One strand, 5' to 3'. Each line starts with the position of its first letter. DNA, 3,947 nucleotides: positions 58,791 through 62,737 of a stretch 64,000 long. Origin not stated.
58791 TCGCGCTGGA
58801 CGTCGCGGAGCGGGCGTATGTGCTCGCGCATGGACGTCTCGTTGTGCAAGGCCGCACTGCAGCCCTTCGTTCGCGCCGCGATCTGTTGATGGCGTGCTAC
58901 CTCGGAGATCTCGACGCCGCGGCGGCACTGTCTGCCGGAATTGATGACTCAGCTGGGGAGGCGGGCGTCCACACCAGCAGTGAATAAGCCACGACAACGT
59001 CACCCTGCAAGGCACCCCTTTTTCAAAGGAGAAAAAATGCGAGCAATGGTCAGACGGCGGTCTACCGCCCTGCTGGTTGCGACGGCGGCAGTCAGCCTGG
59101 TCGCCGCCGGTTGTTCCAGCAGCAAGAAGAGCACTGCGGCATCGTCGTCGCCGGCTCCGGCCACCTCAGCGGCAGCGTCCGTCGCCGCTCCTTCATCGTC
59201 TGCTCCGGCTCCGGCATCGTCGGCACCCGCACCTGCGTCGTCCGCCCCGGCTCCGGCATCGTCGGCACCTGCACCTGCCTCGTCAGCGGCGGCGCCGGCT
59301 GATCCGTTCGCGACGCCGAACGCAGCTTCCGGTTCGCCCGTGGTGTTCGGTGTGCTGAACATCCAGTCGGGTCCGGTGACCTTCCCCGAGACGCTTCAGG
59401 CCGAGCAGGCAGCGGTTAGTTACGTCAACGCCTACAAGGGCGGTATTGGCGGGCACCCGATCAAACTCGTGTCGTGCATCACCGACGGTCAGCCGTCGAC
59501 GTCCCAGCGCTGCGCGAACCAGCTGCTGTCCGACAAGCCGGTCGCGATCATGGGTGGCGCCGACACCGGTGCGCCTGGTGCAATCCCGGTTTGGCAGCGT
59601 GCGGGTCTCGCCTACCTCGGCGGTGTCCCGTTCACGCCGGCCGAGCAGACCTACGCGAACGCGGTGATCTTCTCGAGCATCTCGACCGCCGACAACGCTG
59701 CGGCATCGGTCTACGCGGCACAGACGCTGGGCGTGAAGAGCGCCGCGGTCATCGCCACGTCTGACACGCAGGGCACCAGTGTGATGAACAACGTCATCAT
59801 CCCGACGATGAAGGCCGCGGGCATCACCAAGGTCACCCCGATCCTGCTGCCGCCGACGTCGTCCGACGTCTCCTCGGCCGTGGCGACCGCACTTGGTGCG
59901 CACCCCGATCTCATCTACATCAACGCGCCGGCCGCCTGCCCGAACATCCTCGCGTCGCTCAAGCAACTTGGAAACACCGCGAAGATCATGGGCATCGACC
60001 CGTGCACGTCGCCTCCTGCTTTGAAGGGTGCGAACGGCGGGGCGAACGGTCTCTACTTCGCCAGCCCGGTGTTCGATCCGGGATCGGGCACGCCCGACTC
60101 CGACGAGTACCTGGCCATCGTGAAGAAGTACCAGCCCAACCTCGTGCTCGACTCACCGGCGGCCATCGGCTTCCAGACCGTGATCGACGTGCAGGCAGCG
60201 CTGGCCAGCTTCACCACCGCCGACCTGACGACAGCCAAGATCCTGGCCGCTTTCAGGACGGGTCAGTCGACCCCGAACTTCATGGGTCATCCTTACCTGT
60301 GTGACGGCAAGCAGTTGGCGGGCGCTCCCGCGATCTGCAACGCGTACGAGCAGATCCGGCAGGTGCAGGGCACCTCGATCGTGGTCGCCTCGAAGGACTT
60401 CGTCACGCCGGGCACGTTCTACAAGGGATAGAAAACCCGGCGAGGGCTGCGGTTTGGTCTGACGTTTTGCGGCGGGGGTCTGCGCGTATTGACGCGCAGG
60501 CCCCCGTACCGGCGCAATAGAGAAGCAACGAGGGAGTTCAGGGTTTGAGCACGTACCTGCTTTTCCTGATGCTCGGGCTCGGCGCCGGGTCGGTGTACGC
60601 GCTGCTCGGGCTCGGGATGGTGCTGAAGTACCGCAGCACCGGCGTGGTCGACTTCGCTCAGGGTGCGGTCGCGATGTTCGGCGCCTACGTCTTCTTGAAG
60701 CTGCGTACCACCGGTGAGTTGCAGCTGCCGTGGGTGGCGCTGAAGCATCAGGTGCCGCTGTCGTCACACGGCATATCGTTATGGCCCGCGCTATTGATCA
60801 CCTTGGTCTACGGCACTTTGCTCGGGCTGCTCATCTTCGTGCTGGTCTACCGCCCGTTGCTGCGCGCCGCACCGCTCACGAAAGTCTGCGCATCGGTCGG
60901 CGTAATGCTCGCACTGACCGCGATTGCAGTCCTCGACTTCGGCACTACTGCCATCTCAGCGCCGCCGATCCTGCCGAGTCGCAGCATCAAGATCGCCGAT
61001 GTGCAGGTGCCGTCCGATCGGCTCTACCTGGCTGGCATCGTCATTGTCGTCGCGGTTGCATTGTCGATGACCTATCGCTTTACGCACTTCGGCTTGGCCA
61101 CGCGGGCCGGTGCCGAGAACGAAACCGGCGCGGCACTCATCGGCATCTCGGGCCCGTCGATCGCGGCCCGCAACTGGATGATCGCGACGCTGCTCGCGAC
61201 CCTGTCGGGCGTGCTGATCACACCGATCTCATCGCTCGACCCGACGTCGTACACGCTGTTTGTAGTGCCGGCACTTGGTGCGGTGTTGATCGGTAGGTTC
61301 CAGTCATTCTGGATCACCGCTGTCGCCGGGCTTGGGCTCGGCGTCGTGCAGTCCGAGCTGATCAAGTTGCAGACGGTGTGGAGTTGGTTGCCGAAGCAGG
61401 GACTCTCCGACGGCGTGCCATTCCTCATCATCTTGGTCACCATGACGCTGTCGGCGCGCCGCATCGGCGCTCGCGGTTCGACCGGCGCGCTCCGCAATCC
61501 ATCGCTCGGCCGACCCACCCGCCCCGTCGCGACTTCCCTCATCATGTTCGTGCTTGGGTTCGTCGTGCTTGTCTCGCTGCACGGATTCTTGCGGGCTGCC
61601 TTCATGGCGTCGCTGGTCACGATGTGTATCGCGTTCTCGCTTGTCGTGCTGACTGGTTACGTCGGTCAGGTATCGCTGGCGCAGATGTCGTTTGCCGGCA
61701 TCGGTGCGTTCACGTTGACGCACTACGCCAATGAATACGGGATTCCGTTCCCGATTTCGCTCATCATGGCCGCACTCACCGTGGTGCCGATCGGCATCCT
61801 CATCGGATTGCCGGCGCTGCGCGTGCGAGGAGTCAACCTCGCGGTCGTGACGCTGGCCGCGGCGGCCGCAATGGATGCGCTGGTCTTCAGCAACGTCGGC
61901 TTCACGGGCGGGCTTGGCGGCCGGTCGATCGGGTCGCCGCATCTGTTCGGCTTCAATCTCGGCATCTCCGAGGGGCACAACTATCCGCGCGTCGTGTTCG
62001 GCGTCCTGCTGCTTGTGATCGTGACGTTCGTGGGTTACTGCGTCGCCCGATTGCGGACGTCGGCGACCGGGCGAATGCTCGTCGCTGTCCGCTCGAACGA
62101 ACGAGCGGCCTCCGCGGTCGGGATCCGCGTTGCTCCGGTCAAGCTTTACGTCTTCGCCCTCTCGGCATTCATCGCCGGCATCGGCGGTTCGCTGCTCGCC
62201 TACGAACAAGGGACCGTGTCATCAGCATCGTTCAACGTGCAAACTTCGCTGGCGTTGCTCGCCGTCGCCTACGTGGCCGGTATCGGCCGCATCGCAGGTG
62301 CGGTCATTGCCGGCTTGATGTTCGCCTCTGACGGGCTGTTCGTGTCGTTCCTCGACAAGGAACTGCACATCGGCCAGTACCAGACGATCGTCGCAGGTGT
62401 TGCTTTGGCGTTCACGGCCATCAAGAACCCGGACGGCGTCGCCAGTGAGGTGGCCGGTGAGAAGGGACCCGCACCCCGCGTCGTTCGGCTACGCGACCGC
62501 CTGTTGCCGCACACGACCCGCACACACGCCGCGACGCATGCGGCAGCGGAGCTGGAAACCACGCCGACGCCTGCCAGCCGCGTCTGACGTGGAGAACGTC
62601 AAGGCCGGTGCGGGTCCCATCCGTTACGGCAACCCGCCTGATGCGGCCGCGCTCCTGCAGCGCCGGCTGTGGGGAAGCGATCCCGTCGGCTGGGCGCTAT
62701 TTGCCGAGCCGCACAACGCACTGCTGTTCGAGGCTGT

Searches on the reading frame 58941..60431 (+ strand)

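Call 64: search_protein_families(library=pfam, proteins=[window:58941-60431:+], max_evalue=0.00001)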
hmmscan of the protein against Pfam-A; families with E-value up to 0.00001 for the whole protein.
window:58941-60431:+ (496 aa): 1 family
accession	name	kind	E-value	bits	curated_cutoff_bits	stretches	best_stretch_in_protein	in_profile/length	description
PF13458.12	Peripla_BP_6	-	8.7e-37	128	31.7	1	133-450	1-319/343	Periplasmic binding protein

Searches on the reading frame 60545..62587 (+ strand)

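Call 64: search_protein_families(library=pfam, proteins=[window:60545-62587:+], max_evalue=0.00001)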
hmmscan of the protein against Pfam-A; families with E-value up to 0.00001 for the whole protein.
window:60545-62587:+ (680 aa): 1 family
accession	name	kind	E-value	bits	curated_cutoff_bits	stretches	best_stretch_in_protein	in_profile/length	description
PF02653.21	BPD_transp_2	-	1.6e-50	172.2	26.8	2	356-594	9-240/269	Branched-chain amino acid transport system / permease component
